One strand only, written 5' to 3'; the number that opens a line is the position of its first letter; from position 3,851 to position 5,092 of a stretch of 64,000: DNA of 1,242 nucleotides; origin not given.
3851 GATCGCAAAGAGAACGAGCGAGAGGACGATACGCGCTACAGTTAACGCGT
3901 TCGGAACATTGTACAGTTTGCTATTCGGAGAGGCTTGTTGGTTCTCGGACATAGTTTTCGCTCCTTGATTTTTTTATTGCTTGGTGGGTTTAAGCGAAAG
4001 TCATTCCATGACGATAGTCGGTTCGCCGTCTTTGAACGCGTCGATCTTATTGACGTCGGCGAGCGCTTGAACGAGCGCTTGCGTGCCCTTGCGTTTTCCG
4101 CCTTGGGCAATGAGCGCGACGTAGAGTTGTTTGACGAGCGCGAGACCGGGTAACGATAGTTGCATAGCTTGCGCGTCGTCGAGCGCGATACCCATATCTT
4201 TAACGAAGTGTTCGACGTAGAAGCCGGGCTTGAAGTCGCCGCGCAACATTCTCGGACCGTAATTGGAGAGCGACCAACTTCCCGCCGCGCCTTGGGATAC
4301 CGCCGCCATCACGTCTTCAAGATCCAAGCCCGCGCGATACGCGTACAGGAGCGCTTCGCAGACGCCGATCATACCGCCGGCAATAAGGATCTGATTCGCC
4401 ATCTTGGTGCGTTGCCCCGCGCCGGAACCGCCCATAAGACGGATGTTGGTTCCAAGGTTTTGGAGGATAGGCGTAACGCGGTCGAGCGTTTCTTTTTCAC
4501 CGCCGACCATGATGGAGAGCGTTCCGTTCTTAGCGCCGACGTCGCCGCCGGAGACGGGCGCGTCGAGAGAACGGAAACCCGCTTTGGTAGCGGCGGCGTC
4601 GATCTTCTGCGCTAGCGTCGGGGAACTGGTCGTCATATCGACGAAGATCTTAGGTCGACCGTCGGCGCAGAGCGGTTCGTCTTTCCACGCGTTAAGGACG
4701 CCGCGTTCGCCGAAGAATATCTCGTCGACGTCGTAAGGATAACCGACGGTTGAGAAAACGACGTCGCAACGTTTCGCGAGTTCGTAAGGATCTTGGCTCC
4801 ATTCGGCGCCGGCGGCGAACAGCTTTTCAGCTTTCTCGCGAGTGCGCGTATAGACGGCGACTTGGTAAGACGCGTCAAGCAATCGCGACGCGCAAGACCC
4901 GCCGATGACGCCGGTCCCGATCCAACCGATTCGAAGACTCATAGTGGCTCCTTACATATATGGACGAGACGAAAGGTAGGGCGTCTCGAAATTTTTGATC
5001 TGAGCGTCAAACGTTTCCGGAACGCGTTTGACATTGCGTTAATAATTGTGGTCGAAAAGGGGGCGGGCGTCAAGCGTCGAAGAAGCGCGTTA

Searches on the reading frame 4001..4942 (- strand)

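Call 5: search_protein_families(library=pfam, proteins=[window:4001-4942:-], max_evalue=0.01)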
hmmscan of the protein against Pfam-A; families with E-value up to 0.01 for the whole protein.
window:4001-4942:- (313 aa): 6 families
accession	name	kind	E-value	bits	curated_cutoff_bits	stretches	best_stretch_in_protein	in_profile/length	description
PF03446.21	NAD_binding_2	-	5e-45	153.8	21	1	4-171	1-161/161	NAD binding domain of 6-phosphogluconate dehydrogenase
PF14833.11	NAD_binding_11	-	2.5e-38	131.5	30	1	174-294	1-122/122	NAD-binding of NADP-dependent 3-hydroxyisobutyrate dehydrogenase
PF03807.23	F420_oxidored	-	7e-08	33.4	21.6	1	4-67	1-68/94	NADP oxidoreductase coenzyme F420-dependent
PF02826.25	2-Hacid_dh_C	-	1e-05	25.5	25.1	1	4-66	38-99/178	D-isomer specific 2-hydroxyacid dehydrogenase, NAD binding domain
PF02558.23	ApbA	-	0.0037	17.3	22.2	1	6-57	2-52/150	Ketopantoate reductase PanE/ApbA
PF01488.26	Shikimate_DH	-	0.0043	17.6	24.3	1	4-67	14-84/138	Shikimate / quinate 5-dehydrogenase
